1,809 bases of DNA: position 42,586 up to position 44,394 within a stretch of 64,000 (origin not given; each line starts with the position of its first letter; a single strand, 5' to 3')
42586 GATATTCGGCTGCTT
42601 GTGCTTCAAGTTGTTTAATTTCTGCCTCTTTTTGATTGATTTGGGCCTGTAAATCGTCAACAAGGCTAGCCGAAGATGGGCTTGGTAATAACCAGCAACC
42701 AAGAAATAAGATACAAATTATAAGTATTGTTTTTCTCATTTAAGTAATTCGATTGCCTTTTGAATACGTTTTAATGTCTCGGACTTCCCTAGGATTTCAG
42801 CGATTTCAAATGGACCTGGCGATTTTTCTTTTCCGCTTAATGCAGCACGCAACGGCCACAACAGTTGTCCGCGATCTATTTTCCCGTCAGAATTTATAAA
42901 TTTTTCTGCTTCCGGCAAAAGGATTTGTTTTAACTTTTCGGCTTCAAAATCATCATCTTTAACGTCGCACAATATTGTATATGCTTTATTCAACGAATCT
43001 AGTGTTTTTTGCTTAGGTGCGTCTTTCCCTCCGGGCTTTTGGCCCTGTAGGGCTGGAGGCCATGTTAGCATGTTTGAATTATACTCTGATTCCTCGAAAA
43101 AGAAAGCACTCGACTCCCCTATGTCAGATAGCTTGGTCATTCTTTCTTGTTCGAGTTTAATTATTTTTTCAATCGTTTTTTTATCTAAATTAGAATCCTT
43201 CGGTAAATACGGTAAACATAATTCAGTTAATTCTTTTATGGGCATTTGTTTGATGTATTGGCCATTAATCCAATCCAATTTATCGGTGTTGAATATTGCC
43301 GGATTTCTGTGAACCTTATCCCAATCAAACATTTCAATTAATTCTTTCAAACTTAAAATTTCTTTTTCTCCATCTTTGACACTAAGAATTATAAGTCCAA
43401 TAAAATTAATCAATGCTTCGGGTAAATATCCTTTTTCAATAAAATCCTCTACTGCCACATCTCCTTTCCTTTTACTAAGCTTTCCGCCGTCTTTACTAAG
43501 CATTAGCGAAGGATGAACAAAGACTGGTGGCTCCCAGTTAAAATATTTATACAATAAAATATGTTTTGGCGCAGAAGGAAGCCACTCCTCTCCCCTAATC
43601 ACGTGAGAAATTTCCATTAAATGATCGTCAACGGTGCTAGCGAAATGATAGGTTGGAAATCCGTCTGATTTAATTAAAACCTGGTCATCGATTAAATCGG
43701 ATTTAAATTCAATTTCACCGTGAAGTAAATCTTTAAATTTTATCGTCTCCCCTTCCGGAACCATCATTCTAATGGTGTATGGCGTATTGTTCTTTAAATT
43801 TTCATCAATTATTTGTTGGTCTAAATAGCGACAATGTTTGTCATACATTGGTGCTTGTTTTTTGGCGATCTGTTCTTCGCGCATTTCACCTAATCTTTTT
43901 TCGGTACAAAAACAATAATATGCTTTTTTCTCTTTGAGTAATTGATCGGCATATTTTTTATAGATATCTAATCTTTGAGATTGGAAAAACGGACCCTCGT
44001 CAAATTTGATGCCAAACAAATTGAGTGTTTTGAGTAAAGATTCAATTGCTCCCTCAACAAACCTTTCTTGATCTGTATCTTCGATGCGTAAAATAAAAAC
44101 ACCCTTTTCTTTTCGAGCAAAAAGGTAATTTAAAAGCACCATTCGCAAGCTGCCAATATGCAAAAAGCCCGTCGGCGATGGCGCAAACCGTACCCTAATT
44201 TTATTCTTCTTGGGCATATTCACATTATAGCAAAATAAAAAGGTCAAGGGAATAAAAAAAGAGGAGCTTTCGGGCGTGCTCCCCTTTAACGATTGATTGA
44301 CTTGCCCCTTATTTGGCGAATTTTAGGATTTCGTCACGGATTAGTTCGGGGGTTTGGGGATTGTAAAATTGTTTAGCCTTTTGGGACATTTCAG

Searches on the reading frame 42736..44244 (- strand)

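Call 50: search_protein_families(library=pfam, proteins=[window:42736-44244:-], max_evalue=0.0001)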
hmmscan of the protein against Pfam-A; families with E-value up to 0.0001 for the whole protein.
window:42736-44244:- (502 aa): 2 families
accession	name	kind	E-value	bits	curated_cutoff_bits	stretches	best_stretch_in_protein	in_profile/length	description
PF00749.27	tRNA-synt_1c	-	3.4e-101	338.7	23.4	1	15-325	1-314/314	tRNA synthetases class I (E and Q), catalytic domain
PF19269.4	Anticodon_2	-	3.7e-26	92.7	23.6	1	338-498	1-141/141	Anticodon binding domain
